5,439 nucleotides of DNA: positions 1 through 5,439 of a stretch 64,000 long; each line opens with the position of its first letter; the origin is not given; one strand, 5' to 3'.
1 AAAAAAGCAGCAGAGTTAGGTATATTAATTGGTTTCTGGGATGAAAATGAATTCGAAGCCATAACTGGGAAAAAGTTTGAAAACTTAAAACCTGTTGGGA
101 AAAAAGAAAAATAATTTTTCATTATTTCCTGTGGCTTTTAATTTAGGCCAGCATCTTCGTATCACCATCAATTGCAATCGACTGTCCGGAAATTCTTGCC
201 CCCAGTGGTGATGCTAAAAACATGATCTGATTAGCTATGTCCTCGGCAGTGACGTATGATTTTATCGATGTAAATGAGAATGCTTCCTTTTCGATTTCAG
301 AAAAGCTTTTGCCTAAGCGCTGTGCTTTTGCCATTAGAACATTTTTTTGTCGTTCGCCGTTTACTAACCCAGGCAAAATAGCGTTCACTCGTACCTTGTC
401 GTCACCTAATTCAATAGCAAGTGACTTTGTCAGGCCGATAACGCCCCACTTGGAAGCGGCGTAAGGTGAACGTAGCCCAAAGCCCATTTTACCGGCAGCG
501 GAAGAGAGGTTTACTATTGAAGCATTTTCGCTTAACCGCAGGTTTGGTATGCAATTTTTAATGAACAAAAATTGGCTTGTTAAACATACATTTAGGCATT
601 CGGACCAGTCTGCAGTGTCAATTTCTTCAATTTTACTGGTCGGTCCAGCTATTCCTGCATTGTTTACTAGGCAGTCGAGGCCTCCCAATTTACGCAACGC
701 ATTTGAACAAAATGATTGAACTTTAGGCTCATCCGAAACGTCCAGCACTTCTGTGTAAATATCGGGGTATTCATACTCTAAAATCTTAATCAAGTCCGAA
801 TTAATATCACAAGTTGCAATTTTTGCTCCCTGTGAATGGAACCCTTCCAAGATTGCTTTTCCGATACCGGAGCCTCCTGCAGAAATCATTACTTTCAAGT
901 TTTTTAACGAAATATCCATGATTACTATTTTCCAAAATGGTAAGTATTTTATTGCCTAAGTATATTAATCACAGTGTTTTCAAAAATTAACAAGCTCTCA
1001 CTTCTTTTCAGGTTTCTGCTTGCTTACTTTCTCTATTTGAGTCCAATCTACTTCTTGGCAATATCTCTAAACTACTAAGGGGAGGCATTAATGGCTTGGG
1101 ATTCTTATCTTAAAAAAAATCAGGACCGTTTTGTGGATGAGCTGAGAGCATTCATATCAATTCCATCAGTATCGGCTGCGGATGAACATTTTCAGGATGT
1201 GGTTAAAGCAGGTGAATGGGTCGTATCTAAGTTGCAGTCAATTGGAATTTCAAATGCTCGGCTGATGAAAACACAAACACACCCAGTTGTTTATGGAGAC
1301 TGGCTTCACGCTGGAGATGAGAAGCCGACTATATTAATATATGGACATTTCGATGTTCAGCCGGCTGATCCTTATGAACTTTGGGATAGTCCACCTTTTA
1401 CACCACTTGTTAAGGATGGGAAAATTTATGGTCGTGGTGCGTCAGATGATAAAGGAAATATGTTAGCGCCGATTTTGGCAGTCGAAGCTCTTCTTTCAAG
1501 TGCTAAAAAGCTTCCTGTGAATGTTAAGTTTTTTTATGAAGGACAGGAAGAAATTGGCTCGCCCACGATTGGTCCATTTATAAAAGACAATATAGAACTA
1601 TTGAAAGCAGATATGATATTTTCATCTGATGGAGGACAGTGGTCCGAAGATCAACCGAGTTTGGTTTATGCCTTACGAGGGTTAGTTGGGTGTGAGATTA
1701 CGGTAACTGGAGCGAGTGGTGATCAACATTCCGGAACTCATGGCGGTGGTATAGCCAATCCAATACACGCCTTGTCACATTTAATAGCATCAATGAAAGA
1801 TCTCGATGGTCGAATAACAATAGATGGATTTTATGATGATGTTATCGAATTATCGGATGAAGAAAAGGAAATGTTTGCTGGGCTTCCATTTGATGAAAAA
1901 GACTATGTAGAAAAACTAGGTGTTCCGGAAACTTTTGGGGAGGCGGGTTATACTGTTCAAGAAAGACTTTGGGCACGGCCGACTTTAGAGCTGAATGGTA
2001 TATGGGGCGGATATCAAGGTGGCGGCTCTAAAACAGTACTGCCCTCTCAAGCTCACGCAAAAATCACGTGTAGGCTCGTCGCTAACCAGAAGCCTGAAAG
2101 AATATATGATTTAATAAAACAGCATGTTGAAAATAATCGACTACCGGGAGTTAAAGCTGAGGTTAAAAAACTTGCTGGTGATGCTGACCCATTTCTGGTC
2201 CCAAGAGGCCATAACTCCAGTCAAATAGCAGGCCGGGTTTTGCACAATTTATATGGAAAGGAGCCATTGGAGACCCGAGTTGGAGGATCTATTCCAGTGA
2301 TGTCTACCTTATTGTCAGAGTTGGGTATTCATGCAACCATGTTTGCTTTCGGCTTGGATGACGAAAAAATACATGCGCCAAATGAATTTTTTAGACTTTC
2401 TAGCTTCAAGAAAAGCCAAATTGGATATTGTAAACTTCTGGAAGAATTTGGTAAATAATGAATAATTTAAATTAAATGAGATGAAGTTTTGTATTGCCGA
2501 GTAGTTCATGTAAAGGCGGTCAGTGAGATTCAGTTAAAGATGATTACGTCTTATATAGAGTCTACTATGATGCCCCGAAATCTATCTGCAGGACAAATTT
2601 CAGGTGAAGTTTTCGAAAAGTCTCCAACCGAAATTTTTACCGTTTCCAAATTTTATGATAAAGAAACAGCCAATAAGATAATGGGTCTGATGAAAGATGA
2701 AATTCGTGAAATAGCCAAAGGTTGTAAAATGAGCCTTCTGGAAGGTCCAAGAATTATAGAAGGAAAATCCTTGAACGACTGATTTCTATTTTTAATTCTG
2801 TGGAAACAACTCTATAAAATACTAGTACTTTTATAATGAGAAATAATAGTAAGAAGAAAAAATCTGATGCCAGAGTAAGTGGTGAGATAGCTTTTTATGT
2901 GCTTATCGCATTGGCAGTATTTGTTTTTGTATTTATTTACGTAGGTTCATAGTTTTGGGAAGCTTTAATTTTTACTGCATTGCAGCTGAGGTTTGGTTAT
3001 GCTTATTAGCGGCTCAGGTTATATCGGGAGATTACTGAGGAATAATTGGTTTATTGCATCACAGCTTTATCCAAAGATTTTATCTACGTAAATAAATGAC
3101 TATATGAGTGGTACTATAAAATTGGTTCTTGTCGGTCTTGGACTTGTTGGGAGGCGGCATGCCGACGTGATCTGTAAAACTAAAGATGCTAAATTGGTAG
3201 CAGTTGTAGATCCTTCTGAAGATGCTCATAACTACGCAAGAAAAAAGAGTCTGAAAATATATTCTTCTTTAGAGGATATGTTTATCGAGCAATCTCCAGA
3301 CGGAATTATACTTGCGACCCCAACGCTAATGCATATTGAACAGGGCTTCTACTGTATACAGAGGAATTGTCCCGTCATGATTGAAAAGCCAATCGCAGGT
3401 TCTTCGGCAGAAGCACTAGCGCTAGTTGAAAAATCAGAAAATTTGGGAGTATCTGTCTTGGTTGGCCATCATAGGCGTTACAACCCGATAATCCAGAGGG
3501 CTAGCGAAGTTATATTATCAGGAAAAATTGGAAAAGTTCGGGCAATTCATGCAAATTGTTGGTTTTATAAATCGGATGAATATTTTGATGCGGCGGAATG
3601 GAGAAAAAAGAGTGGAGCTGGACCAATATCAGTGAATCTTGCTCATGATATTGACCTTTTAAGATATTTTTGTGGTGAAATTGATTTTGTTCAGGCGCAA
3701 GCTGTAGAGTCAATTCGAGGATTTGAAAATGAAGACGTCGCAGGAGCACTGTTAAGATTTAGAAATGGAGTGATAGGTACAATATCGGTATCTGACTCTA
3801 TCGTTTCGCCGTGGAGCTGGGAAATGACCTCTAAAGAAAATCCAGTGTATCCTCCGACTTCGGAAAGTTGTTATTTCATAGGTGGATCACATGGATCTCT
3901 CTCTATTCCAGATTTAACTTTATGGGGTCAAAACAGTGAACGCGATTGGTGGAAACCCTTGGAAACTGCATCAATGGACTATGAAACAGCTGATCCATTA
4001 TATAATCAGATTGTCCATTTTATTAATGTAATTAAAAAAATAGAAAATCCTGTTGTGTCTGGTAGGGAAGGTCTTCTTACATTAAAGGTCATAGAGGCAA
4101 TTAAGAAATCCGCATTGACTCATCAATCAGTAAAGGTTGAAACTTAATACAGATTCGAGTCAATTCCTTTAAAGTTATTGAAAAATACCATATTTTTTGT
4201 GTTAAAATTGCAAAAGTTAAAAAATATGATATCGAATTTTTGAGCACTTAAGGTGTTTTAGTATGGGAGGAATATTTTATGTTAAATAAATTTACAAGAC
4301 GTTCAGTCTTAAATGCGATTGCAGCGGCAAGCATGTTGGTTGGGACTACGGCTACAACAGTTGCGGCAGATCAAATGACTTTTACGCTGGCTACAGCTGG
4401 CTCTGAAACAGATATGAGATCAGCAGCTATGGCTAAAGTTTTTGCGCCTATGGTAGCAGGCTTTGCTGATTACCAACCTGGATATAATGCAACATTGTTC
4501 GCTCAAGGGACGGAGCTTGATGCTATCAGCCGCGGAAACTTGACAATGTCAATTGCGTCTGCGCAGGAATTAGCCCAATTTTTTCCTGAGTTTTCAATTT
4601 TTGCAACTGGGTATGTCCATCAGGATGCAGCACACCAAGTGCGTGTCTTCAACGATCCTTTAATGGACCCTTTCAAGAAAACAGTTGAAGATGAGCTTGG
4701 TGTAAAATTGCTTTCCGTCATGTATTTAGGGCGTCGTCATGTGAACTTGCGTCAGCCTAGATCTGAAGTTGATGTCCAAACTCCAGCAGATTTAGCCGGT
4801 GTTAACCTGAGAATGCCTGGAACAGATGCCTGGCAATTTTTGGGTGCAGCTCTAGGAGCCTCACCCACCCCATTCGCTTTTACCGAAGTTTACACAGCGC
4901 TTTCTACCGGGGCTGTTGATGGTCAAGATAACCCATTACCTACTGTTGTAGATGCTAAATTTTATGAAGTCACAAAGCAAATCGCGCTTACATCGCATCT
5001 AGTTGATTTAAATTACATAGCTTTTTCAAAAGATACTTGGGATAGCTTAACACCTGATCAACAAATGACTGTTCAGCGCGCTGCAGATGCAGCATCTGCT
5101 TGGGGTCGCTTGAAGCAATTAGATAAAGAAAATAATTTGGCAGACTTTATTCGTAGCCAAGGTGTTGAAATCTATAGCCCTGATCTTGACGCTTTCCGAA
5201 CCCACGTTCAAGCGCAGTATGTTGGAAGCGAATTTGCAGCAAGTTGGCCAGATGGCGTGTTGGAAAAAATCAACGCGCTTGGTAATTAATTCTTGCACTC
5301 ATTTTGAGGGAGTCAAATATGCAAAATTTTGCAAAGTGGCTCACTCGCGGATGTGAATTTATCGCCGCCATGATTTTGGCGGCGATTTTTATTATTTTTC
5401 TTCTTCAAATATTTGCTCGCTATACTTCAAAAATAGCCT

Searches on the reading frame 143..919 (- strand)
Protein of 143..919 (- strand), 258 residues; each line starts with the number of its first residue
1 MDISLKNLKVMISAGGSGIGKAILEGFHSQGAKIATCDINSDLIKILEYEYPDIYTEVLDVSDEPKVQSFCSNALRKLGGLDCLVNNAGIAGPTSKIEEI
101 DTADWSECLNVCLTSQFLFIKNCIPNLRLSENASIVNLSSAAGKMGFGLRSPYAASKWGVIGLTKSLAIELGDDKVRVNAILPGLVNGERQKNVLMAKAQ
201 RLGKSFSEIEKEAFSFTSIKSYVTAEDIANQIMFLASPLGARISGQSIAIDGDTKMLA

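Call 79: search_protein_families(library=pfam, proteins=[window:143-919:-], max_evalue=0.00001)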
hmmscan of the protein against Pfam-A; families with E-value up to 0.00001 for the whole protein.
window:143-919:- (258 aa): 3 families
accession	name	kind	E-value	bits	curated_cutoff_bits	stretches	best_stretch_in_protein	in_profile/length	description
PF13561.12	adh_short_C2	-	5.1e-49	167.4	27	1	16-252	5-233/236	Enoyl-(Acyl carrier protein) reductase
PF00106.31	adh_short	-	2.8e-44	151.4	26.6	1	10-194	3-190/195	short chain dehydrogenase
PF23441.1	SDR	-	3.6e-07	30.3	27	1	7-200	7-208/258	SDR-like rossmann domain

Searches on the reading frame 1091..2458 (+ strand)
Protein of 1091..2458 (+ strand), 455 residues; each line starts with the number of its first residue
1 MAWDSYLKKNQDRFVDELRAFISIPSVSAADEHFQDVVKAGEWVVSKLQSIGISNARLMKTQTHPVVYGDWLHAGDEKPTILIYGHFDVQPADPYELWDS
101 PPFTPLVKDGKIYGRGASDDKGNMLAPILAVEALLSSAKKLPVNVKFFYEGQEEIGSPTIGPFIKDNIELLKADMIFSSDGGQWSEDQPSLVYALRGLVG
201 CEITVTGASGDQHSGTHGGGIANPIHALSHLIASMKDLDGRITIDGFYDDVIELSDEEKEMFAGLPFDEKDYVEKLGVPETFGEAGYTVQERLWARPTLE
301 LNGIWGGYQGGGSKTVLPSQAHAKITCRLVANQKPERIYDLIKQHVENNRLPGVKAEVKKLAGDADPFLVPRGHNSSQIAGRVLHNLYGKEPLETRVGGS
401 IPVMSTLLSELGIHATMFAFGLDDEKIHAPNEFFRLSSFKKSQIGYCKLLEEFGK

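Call 71: search_protein_families(library=pfam, proteins=[window:1091-2458:+], max_evalue=0.00001)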
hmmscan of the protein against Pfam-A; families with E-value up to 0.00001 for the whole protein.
window:1091-2458:+ (455 aa): 2 families
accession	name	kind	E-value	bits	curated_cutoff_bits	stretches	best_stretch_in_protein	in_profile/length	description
PF01546.33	Peptidase_M20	-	5.6e-27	95.4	24.6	1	82-451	1-205/206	Peptidase family M20/M25/M40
PF07687.19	M20_dimer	-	8e-20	71.2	21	1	193-349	1-102/107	Peptidase dimerisation domain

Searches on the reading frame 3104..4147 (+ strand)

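Call 79: search_protein_families(library=pfam, proteins=[window:3104-4147:+], max_evalue=0.00001)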
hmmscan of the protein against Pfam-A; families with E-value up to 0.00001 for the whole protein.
window:3104-4147:+ (347 aa): 4 families
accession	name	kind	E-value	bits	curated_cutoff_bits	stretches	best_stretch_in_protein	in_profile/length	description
PF22725.1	GFO_IDH_MocA_C3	-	3.3e-21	76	27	1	130-237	1-110/124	GFO/IDH/MocA C-terminal domain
PF01408.29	GFO_IDH_MocA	-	6.4e-19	69.3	24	1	5-122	1-120/120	Oxidoreductase family, NAD-binding Rossmann fold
PF02894.22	GFO_IDH_MocA_C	-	2.3e-16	60.7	22.9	1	135-345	2-218/218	Oxidoreductase family, C-terminal alpha/beta domain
PF22685.1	Gal80p_C-like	-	9.6e-07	29.5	29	1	128-208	1-86/152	Gal80p, C-terminal domain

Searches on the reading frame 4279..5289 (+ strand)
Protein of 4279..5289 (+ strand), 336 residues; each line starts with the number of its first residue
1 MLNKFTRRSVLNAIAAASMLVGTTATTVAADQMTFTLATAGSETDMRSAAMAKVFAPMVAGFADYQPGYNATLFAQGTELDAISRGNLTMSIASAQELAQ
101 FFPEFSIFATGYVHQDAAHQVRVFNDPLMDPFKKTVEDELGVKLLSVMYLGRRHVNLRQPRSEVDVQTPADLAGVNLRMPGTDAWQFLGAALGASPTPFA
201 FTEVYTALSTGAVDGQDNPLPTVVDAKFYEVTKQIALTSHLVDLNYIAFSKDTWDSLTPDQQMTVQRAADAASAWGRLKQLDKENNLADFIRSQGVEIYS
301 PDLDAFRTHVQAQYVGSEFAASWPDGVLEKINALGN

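Call 71: search_protein_families(library=pfam, proteins=[window:4279-5289:+], max_evalue=0.00001)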
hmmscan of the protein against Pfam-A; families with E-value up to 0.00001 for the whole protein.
window:4279-5289:+ (336 aa): 1 family
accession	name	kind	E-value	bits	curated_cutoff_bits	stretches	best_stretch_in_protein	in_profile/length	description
PF03480.18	DctP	-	9.1e-52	176.6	23.4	1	51-314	18-279/286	Bacterial extracellular solute-binding protein, family 7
